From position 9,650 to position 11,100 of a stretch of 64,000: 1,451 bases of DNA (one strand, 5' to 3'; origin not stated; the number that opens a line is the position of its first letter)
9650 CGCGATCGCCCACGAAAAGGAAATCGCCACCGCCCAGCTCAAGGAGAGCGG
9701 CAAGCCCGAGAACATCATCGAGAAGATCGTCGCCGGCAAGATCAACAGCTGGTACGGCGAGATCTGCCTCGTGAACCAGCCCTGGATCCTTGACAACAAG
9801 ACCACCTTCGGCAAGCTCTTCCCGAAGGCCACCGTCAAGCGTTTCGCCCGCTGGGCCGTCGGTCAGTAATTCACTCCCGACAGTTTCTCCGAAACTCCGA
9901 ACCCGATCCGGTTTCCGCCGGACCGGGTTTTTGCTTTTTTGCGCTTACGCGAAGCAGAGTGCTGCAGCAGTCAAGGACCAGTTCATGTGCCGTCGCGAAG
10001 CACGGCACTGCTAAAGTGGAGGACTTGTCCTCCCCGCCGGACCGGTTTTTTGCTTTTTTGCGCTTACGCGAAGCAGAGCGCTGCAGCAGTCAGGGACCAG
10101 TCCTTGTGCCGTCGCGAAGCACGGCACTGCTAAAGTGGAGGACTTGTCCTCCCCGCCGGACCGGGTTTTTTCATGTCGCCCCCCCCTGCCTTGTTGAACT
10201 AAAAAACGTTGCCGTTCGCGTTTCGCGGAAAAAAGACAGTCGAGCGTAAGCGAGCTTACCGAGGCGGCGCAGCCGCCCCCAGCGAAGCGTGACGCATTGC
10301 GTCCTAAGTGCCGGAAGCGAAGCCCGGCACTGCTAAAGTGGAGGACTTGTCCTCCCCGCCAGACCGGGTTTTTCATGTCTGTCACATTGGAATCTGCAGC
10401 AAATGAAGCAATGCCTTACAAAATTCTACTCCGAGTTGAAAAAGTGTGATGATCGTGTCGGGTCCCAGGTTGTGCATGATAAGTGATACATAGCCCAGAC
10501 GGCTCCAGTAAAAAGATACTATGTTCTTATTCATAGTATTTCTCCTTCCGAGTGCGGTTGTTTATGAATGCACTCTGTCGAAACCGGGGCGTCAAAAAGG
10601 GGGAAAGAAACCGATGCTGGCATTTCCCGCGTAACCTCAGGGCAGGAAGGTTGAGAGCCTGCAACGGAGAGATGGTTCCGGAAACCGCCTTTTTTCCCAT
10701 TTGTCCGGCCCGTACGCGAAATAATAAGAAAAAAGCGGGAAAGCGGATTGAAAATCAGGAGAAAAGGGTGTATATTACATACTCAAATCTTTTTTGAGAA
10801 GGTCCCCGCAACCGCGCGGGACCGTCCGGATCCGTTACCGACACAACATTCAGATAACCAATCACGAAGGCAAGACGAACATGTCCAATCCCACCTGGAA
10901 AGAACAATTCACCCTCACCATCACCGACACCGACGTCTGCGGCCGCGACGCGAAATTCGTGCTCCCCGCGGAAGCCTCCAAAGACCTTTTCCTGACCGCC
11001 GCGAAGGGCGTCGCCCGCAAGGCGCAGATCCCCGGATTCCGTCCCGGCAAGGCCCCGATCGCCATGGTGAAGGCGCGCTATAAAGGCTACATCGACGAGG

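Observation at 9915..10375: Tandem 119-bp structured repeat array occupying the tsf-tig intergenic kilobase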

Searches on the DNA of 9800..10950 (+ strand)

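Call 5: search_rna_families(source=window, start=9800, end=10950, threshold=evalue, max_evalue=10, show_alignments=3)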
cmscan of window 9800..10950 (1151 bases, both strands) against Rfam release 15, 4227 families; matches with E-value up to 10: 4.
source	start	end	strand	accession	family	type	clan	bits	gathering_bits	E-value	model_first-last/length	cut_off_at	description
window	9882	9944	+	RF00236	ctRNA_pGA1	Gene; antisense;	-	23.8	45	0.036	1-79/79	no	ctRNA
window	9827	9940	+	RF01772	rnk_pseudo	Cis-reg; leader;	-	18.8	55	2.4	1-108/108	no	Pseudomonas rnk leader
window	10677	10813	+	RF01443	S_pombe_snR91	Gene; snRNA; snoRNA; HACA-box;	-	17.6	50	3.4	1-144/144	no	small nucleolar RNA snR91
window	9903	9961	-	RF01679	P36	Gene; sRNA;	-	17.2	36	1.5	1-61/61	no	Pseudomonas sRNA P36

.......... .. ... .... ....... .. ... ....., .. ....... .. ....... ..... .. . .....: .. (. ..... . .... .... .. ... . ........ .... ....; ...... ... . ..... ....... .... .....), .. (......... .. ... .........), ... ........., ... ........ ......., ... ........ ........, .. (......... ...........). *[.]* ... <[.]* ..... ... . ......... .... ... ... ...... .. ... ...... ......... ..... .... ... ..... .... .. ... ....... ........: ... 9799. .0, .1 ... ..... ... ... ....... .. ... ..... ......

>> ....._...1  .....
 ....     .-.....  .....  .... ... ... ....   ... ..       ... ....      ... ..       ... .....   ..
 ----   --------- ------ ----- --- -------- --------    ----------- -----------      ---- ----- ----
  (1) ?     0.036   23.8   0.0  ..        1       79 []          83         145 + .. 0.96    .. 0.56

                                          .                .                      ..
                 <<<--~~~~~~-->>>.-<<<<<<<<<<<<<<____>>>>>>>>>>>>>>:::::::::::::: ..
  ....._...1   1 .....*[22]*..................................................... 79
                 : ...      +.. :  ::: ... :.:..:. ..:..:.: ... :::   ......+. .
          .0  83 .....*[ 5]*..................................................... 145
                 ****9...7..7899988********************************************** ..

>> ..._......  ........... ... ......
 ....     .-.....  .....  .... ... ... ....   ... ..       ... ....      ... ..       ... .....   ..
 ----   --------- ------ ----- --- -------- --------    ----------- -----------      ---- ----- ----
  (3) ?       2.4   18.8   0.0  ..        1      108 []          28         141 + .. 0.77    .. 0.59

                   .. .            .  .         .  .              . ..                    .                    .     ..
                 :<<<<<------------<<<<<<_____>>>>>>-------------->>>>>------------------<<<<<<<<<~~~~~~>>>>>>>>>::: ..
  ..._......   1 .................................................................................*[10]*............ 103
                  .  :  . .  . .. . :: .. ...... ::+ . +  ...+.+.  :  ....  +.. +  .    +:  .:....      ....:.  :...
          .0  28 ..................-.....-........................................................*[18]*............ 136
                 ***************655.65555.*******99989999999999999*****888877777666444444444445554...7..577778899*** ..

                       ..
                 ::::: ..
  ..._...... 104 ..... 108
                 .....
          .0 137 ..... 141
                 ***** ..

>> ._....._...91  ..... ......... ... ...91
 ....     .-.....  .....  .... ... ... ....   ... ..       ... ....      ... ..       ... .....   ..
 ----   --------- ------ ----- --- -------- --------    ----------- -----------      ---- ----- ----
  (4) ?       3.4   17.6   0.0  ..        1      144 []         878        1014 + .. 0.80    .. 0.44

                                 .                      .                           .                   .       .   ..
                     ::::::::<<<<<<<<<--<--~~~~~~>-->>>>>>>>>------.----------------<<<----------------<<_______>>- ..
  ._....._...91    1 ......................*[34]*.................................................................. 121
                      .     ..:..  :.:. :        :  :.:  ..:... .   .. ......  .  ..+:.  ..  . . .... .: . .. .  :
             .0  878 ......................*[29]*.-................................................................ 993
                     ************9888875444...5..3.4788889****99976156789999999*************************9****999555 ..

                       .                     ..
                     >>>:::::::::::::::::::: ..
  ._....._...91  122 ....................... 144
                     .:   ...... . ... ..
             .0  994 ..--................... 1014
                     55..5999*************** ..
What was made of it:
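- On Any Rfam RNA family: The best sub-threshold hit is the tsf terminator matching ctRNA_pGA1 at 23.8 bits against a threshold of 45 (call 5).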

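Call 28: build_rna_model(alignment_id=A1, structure=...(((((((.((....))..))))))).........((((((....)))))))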
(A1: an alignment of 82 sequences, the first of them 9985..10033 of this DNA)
Model R1 built from alignment A1 (82 sequences, 53 columns); structure: as given.
model positions 49; base pairs 15; branch points 1; effective number of sequences 6.21; information 1.128 bits per position. Calibrated on 0.2 Mb of random sequence (short: E-values are rough).
structure used (alignment columns):
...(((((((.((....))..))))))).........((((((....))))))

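Call 29: search_with_rna_model(model_id=R1, source=window, filters=off, max_evalue=10, show_alignments=8)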
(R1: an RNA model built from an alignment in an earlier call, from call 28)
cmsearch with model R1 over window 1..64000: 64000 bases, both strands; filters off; matches with E-value up to 10: 45.
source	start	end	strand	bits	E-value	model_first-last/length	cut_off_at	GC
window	10104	10152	+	71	1.5e-22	1-49/49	no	0.59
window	9985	10033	+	70.5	2.2e-22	1-49/49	no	0.59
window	10306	10355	+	63.3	6.5e-20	1-49/49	no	0.6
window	10058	10103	+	29.9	1.7e-08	1-49/49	no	0.63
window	9939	9984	+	21.1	1.7e-05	1-49/49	no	0.57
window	16147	16184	-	15.6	0.0014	1-49/49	no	0.66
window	10310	10359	-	10.3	0.088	1-49/49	no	0.66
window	10018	10033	-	10.1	0.1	34-49/49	no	0.62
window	10137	10152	-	10.1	0.1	34-49/49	no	0.62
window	22984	23049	+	8.4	0.38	1-49/49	no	0.67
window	44902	44939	-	7.6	0.7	1-49/49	no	0.71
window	37326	37339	+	7.5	0.76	7-20/49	no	0.79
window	61970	62000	-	7.3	0.91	1-49/49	no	0.71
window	16646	16700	+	7.2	0.96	1-49/49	no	0.65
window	56201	56212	-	7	1.2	8-19/49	no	0.58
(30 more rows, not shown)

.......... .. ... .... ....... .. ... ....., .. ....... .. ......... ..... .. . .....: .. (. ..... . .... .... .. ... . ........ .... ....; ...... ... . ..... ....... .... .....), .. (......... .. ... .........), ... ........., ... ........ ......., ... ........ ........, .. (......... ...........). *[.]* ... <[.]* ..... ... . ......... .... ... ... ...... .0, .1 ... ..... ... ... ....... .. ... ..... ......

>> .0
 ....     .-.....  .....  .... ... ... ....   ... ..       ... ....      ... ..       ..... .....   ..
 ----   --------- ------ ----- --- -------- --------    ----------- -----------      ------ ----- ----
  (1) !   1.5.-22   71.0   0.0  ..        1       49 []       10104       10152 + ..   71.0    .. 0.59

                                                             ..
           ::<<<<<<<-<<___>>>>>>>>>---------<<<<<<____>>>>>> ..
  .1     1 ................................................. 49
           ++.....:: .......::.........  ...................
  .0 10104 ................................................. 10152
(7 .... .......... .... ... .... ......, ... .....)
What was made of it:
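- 9939..9984 (+): Module A1, a diverged two-hairpin module whose second hairpin is of the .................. type (decayed here). cmsearch gives 21.1 bits, E = 1.7e-5 (call 29).
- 9985..10033 (+): Module B1: hairpin 1 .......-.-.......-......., linker TGCTAAA, hairpin 2 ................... cmsearch gives 70.5 bits (call 29).
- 10104..10152 (+): Module B2. cmsearch gives 71.0 bits (call 29).
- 10306..10355 (+): Module C: hairpin 1 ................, the same linker and the same hairpin 2. cmsearch gives 63.3 bits (call 29).
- A covariance model built from 82 distinct modules finds exactly five significant modules in the 64-kb window, all between 9939 and 10355 on the + strand (call 29).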
